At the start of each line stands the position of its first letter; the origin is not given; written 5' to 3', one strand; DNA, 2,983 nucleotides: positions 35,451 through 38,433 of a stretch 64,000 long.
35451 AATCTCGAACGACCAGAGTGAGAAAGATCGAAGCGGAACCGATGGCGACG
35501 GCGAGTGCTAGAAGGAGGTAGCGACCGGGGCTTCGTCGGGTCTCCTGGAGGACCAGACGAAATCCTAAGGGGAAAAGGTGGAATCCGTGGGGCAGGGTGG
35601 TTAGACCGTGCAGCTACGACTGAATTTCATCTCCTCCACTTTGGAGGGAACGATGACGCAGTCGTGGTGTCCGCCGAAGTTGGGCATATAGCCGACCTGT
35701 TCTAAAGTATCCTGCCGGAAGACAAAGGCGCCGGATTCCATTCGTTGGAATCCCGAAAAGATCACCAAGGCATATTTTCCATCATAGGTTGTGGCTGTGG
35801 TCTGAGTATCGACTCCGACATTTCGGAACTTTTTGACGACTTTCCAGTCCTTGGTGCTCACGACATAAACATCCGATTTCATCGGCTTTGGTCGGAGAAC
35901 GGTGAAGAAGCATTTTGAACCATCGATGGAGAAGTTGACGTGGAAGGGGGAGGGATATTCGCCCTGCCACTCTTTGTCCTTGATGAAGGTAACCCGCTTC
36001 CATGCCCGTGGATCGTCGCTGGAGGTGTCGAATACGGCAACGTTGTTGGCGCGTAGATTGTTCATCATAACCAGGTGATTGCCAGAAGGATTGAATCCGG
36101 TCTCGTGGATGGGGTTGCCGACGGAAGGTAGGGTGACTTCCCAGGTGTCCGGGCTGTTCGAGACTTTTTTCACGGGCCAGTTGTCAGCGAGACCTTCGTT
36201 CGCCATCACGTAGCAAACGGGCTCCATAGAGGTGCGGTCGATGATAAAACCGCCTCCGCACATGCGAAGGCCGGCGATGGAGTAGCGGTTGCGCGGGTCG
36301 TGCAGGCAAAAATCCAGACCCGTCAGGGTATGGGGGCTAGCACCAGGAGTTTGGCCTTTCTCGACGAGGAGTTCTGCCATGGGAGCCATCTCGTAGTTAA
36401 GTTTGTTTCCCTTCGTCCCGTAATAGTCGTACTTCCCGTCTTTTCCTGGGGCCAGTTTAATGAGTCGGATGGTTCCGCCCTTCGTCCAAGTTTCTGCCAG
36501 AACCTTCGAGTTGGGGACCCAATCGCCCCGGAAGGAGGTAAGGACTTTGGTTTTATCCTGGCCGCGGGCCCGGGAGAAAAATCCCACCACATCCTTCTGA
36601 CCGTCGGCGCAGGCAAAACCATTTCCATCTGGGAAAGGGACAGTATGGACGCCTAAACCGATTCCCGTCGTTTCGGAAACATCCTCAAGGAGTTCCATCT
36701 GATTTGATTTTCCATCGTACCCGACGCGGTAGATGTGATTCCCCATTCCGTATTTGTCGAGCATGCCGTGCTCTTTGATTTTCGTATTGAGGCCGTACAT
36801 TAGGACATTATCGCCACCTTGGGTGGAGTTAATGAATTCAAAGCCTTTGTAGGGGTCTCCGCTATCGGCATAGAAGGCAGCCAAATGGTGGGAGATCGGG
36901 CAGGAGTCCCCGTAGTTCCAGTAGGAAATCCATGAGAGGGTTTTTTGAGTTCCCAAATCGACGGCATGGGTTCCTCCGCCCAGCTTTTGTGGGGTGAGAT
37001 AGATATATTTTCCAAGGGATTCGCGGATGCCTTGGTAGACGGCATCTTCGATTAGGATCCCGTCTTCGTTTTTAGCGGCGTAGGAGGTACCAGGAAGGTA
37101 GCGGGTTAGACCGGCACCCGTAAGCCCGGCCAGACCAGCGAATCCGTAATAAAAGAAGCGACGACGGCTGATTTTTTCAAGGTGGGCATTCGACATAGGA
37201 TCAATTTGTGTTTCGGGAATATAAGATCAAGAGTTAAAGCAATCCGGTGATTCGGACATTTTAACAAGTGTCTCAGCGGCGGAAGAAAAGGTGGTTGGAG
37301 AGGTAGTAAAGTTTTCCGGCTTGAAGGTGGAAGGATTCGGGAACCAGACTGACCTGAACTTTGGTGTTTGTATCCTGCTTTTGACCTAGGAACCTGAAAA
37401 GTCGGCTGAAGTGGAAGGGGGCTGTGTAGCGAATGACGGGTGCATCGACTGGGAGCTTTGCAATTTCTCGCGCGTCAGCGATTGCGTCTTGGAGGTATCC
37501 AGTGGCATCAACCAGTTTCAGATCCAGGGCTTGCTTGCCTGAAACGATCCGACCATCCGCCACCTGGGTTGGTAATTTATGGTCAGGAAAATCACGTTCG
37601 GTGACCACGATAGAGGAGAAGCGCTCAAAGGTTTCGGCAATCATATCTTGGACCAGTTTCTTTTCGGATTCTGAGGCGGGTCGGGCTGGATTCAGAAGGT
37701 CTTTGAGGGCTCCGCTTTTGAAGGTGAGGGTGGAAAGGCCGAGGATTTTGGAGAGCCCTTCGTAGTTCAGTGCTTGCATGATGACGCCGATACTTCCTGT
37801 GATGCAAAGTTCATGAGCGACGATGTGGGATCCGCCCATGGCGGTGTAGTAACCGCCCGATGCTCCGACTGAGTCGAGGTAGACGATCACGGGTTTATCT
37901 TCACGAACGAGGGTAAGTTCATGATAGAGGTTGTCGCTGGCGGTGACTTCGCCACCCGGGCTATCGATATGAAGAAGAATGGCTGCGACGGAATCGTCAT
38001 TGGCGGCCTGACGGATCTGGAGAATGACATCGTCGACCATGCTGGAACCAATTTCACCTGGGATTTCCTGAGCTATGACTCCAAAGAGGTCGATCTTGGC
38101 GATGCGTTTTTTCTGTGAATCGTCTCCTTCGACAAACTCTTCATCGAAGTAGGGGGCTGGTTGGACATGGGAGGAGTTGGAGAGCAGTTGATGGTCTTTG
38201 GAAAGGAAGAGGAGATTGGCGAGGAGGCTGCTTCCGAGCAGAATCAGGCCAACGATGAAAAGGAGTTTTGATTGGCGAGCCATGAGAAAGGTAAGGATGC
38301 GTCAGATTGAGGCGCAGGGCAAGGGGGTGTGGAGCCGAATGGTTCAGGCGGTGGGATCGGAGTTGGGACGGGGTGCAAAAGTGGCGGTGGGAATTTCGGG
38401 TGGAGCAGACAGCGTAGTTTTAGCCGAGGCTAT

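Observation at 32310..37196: Four-gene operon around a TcDH-like copper enzyme in a putative verrucomicrobium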

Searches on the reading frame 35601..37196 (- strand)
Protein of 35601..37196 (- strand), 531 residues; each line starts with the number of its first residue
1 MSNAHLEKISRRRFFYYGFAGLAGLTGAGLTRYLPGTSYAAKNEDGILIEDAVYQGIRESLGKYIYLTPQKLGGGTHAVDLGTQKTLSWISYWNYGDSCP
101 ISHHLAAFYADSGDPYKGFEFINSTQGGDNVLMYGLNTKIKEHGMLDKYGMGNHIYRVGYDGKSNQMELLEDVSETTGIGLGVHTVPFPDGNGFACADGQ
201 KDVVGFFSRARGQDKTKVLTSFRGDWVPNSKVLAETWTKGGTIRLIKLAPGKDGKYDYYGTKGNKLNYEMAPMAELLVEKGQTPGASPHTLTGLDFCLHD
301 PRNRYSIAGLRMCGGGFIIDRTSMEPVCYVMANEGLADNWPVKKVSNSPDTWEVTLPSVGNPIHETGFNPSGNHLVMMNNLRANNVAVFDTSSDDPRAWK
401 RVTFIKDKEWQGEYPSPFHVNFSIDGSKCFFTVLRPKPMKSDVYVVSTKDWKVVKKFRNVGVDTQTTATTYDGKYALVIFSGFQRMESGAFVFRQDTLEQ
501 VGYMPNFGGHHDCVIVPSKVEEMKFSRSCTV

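Call 3: search_protein_families(library=pfam, proteins=[window:35601-37196:-], max_evalue=0.1)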
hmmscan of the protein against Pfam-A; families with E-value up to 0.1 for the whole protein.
window:35601-37196:- (531 aa): 0 families

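Call 4: search_protein_families(library=ncbifam, proteins=[window:35601-37196:-], max_evalue=0.1)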
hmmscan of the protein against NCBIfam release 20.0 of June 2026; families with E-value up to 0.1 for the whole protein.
window:35601-37196:- (531 aa): 1 family
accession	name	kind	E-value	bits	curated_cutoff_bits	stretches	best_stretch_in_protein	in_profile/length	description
NF052340.1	hydrazine_beta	equivalog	0.011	14.8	560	1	402-478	20-91/372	hydrazine synthase subunit beta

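Call 5: search_solved_structures(query=window:35601-37196:-, max_evalue=10, show_alignments=3)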
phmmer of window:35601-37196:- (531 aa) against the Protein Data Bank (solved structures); distinct sequences matched with E-value up to 10: 10.
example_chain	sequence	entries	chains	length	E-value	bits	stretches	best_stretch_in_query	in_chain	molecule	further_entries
8yu5_A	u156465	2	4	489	1.4e-127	429.9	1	60-530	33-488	Twin-arginine translocation signal domain-containing protein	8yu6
8q9x_A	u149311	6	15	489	7.8e-127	427.4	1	60-530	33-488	Twin-arginine translocation signal domain-containing protein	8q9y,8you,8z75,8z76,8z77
6sji_A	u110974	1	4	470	9.2e-113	381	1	55-530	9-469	thiocyanate dehydrogenase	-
5oex_A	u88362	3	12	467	4.7e-112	378.6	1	55-530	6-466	THIOCYANATE DEHYDROGENASE | Uncharacterized protein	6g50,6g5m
8p3l_A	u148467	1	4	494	4.9e-112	378.6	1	55-530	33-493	Twin-arginine translocation signal domain-containing protein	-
6uwe_A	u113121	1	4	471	5.4e-112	378.4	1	55-530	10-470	thiocyanate dehydrogenase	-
5f75_A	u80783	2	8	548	8.5e-112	377.8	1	55-530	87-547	Thiocyanate dehydrogenase | Uncharacterized protein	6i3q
8p3m_A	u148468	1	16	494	3.5e-111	375.8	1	55-530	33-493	Twin-arginine translocation signal domain-containing protein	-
8bpn_A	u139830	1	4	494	9e-111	374.4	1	55-530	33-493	Twin-arginine translocation signal domain-containing protein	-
2l22_A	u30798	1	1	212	0.054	15.4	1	51-107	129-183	Mupirocin didomain Acyl Carrier Protein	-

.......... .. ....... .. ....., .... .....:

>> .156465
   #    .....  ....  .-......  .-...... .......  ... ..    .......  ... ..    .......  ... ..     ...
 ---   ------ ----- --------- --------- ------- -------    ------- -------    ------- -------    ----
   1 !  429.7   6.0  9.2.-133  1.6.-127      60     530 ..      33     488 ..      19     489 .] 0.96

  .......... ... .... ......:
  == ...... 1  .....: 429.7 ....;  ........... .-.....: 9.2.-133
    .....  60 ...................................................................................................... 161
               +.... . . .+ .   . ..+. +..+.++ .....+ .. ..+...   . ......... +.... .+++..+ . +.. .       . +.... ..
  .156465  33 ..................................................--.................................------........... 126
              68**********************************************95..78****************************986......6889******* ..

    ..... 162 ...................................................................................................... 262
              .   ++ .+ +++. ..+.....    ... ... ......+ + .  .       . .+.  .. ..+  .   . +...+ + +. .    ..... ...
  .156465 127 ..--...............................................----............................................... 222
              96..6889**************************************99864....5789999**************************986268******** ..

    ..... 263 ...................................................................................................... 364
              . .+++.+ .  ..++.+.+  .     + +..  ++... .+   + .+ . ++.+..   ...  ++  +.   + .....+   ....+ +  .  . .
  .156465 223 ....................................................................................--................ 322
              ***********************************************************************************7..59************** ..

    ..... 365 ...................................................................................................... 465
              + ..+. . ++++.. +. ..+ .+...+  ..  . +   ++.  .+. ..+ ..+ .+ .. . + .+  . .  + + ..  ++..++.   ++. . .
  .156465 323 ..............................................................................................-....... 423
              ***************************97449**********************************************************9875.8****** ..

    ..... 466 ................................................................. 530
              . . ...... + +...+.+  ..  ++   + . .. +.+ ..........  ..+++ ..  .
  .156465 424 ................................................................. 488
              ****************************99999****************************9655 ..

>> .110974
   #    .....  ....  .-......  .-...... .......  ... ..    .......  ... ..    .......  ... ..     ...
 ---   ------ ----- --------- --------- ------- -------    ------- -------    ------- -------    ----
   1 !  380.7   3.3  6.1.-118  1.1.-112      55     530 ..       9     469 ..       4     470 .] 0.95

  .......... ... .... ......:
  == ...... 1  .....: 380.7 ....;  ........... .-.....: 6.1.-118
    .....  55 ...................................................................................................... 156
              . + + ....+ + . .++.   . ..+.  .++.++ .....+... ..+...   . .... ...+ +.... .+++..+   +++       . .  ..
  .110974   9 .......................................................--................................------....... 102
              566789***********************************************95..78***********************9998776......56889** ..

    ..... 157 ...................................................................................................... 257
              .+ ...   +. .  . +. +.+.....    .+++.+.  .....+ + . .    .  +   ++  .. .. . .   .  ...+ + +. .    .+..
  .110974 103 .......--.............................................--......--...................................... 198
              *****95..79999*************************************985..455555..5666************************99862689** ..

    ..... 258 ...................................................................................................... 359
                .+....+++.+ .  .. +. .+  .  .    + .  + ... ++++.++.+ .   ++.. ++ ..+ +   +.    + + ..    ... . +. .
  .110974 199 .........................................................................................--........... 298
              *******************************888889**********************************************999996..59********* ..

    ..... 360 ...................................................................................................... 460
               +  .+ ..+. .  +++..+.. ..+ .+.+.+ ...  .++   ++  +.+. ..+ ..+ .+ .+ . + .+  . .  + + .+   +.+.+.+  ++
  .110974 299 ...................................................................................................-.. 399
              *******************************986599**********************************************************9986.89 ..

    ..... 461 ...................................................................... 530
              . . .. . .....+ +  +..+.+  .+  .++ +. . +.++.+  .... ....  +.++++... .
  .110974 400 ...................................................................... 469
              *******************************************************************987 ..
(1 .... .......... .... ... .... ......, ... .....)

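Call 7: find_homologous_proteins(query=window:35601-37196:-, max_evalue=1e-10)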
Query window:35601-37196:- (531 aa): 557 proteins with E <= 1e-10 among 8000 candidates; the best 120 are listed.
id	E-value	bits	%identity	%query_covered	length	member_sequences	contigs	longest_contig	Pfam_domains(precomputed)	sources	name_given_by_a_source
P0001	0.0e+0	1165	90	100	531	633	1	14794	-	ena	-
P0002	6.4e-286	967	75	100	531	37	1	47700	-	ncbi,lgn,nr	ncbi:MAG: hypothetical protein NTV55_11430 [Planctomycetota bacterium]|nr:hypothetical protein [Plan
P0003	5.8e-285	964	75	100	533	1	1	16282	-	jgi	jgi:hypothetical protein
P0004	8.6e-285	964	76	100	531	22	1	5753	-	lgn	-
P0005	1.8e-283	959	74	100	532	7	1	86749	-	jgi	-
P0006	5.1e-282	955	74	100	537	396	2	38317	-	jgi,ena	jgi:hypothetical protein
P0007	8.0e-282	954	74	100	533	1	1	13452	-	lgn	-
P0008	1.5e-279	946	73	100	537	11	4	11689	-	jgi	-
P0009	2.3e-277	939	73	100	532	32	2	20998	-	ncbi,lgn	-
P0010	6.8e-276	934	74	99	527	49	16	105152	-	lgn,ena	-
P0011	1.0e-275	934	72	100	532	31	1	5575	-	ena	-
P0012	1.2e-272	924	72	100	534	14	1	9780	-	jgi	-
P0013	2.3e-269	913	75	93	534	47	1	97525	-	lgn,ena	-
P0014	4.7e-261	885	69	100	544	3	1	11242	-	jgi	jgi:hypothetical protein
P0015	3.6e-258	876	69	98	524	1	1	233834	-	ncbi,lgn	ncbi:MAG: hypothetical protein U0840_19175 [Gemmataceae bacterium]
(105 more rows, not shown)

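Call 11: find_encoding_contigs(protein=P0002, flank=8000, max_places=3)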
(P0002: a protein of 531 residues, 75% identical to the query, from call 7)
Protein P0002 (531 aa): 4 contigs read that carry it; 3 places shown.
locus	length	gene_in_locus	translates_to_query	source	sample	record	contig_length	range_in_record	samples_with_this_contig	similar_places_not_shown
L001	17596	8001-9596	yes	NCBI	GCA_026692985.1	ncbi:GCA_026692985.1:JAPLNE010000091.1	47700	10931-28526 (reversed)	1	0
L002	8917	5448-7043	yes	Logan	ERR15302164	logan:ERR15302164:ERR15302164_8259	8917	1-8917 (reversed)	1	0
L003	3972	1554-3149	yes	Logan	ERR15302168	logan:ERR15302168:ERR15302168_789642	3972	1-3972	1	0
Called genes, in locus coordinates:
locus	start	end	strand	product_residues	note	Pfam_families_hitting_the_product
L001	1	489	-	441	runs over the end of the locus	PF06689:zf-C4_ClpX, PF01078:Mg_chelatase (faint), PF07724:AAA_2, PF00004:AAA, PF07728:AAA_5 (faint), PF10431:ClpB_D2-small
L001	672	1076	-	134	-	-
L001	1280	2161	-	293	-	PF24708:Lip_C (faint), PF02089:Palm_thioest (weak)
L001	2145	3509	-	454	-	PF00083:Sugar_tr, PF07690:MFS_1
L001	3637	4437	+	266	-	PF10108:DNA_pol_B_exo2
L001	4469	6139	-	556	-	PF20957:GxGYxYP_N_2nd, PF20958:GxGYxYP_N_3rd (weak), PF14323:GxGYxYP_C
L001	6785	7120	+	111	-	-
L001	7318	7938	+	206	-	-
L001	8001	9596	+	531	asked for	-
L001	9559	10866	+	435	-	PF12704:MacB_PCD (weak), PF02687:FtsX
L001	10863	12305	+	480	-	PF00005:ABC_tran, PF13304:AAA_21 (weak)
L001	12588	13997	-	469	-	PF08332:CaMKII_AD, PF12680:SnoaL_2 (faint), PF13474:SnoaL_3 (weak), PF14534:DUF4440, PF13946:DUF4214 (weak), PF07883:Cupin_2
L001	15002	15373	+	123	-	-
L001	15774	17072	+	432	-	PF03712:Cu2_monoox_C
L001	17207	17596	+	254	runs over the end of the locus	PF00657:Lipase_GDSL, PF13472:Lipase_GDSL_2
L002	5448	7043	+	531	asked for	-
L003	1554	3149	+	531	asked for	-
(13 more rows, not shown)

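Call 14: find_encoding_contigs(protein=P0001, flank=8000, max_places=3)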
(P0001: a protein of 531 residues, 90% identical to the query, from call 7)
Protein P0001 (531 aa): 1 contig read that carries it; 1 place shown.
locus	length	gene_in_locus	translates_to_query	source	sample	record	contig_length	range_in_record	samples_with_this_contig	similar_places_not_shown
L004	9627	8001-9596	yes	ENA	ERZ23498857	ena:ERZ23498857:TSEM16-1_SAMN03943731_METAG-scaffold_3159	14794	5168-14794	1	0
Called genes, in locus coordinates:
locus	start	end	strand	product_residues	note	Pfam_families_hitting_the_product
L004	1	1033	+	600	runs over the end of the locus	PF00009:GTP_EFTU, PF03144:GTP_EFTU_D2, PF22042:EF-G_D2 (weak), PF00679:EFG_C, PF06421:LepA_C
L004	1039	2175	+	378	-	PF10502:Peptidase_S26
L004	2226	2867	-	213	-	PF01725:Ham1p_like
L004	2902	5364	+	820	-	PF00133:tRNA-synt_1, PF09334:tRNA-synt_1g, PF13603:tRNA-synt_1_2, PF00133:tRNA-synt_1, PF08264:Anticodon_1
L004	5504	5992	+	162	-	-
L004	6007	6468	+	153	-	PF08899:DUF1844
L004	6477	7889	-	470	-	-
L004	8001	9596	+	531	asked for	-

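Call 18: find_related_loci(query=A1, collection=genome_contigs, flank=8000)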
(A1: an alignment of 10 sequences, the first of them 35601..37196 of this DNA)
Query A1 (531 aa) in genome_contigs; peptide patterns used: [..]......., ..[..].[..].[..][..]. (x = any residue, [..] = any of these).
273 stretches matched a pattern; 124 encode a relative of the query (tblastn E <= 1e-3); the best 80 are kept; 80 distinct loci.
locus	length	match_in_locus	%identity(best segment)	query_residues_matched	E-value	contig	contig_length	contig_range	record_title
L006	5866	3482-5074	99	1-531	0e+0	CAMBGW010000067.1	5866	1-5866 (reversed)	MAG: Verrucomicrobia subdivision 6 bacterium isolate MiE-16apr19-341 genome assembly, contig: MiE-16apr19-C33298, whole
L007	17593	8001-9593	99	1-531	0e+0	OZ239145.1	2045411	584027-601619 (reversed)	Candidatus Methylacidiphilaceae bacterium isolate MiH-22 genome assembly, chromosome: MiH-22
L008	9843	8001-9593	98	1-531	0e+0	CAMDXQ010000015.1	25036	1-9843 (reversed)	MAG: Akkermansia muciniphila isolate MsE-30jul19-86 genome assembly, contig: MsE-30jul19-C2623, whole genome shotgun seq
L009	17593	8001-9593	97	1-531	0e+0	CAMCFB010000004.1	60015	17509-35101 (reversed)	MAG: Verrucomicrobia subdivision 6 bacterium isolate MiH-22jul19-131 genome assembly, contig: MiH-22jul19-C723, whole ge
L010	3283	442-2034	97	1-531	0e+0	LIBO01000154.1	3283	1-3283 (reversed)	MAG: Verrucomicrobia subdivision 6 bacterium BACL9 MAG-120507-bin52 isolate BACL18 MAG-120507-bin52 contig01868_1_120507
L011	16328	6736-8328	95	1-531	0e+0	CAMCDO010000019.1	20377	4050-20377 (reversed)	MAG: Verrucomicrobia subdivision 6 bacterium isolate MsH-30apr19-181 genome assembly, contig: MsH-30apr19-C4793, whole g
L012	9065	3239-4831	95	1-531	0e+0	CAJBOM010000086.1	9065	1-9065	MAG: uncultured Verrucomicrobia bacterium isolate Loc080925-7m_bin-0087 genome assembly, contig: bin-0087:086/218, whole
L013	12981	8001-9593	94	1-531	0e+0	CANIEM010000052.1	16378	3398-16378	MAG: Verrucomicrobia subdivision 6 bacterium isolate RH-14apr17-123 genome assembly, contig: RH-14apr17-C9111, whole gen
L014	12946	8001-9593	94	1-531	0e+0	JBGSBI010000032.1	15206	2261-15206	MAG: Aliarcobacter sp. isolate NCIPD_CMAR_MAG_8 NODE_32_length_15206_cov_4.477956, whole genome shotgun sequence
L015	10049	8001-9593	91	1-531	0e+0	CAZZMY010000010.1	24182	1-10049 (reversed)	MAG TPA_asm: uncultured Akkermansia sp. isolate SRP124364_co1_41 genome assembly, contig: NODE_1840_length_24182_cov_21.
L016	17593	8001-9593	91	1-531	0e+0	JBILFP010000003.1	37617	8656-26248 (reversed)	MAG: Candidatus Methylacidiphilales bacterium isolate ME2016-08-30_3300044843_group7_bin116 Rohwer_bin2631_scaffold_247_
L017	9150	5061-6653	91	1-531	0e+0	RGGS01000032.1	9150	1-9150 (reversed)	MAG: Verrucomicrobia bacterium isolate WB7_2B_159 contig_100_31, whole genome shotgun sequence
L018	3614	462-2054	91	1-531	0e+0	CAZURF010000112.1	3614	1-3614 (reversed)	MAG TPA_asm: uncultured Akkermansia sp. isolate binchicken_co298_345 genome assembly, contig: NODE_56786_length_3614_cov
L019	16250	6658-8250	99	1-531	0e+0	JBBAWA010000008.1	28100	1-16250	MAG: Candidatus Methylacidiphilales bacterium isolate EUL_337 ctg8-EUL_337, whole genome shotgun sequence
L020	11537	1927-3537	74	1-531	0e+0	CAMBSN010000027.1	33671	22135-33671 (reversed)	MAG: Candidatus Kuenenia stuttgartiensis isolate AE-24oct19-66 genome assembly, contig: AE-24oct19-C1523, whole genome s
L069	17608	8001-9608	56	9-531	0e+0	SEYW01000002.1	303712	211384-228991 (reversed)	Methylolobus aquaticus strain FWC3 NODE_2_length_303712_cov_335.166041, whole genome shotgun sequence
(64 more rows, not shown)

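Call 43: search_protein_representatives(protein=window:35601-37196:-)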
Query: 531 residues. Proteins with E-value up to 0.001 (for the whole library): 267; up to 1e-10: 174; up to 1e-30: 49. The best 150 are listed.
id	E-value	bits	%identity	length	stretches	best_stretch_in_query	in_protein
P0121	3.1e-182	623.5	60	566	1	60-530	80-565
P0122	3.6e-122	425.3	46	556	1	59-530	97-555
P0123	1.8e-103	363.6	56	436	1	80-393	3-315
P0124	3.2e-89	316.5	43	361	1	169-530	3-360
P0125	8.9e-89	315.1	56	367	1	66-336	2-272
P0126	6.1e-84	299.1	50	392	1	59-385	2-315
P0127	7.6e-82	292.2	57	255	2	167-359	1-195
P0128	4.0e-79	283.2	62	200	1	334-530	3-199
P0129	1.4e-78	281.4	78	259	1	85-238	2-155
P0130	2.5e-70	254.2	66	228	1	51-226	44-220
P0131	4.1e-69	250.2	65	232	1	34-209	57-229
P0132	1.6e-64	235.0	76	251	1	320-453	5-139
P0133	3.0e-63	230.8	82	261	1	52-173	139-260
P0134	3.9e-61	223.8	70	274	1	60-210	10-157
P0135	1.1e-57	212.4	57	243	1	71-241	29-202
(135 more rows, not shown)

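Call 61: search_protein_families(library=pfam, proteins=[L069:5990-7684:+, L069:9787-10473:+, L069:10555-11142:+, L069:12205-14265:+, L069:4777-5352:-, L069:5349-5846:-], max_evalue=0.01)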
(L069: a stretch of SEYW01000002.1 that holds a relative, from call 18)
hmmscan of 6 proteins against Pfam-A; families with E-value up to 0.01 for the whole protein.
L069:5990-7684:+ (564 aa): 1 family
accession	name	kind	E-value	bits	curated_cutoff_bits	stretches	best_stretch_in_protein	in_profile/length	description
PF03009.23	GDPD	-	1.6e-40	140.2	23.6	1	172-498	1-244/244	Glycerophosphoryl diester phosphodiesterase family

L069:9787-10473:+ (228 aa): 0 families

L069:10555-11142:+ (195 aa): 0 families

L069:12205-14265:+ (686 aa): 1 family
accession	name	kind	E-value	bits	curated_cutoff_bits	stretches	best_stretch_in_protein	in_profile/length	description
PF13676.11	TIR_2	-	7.6e-21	75.3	28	1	169-275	1-112/122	TIR domain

L069:4777-5352:- (191 aa): 0 families

L069:5349-5846:- (165 aa): 1 family
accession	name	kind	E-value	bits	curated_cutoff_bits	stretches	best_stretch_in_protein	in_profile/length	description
PF16072.10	DUF4813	-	0.0067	16.4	27.6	1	21-91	69-135/291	Domain of unknown function (DUF4813)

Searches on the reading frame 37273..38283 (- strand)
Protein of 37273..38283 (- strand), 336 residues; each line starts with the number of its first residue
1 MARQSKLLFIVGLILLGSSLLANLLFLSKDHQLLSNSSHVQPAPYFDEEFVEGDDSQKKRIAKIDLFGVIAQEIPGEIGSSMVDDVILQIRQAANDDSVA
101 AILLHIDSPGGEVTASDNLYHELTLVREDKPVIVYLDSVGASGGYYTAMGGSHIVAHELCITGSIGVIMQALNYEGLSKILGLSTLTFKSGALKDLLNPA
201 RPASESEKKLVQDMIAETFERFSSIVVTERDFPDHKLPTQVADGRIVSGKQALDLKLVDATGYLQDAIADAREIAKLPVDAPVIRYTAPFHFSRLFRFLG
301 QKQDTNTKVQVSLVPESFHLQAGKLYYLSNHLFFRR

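Call 96: search_protein_families(library=pfam, proteins=[window:37273-38283:-], max_evalue=0.00001)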
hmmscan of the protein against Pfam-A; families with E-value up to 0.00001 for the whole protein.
window:37273-38283:- (336 aa): 3 families
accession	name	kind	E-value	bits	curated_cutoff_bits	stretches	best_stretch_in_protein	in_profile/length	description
PF01343.23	Peptidase_S49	-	2.3e-37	128.8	24.9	1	127-276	4-152/154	Peptidase family S49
PF25145.1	NfeD1b_N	-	1.9e-06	28.1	40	1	92-171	24-101/189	NfeD1b, N-terminal domain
PF00574.28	CLP_protease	-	4.1e-06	27.2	20.2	1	74-152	21-97/182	Clp protease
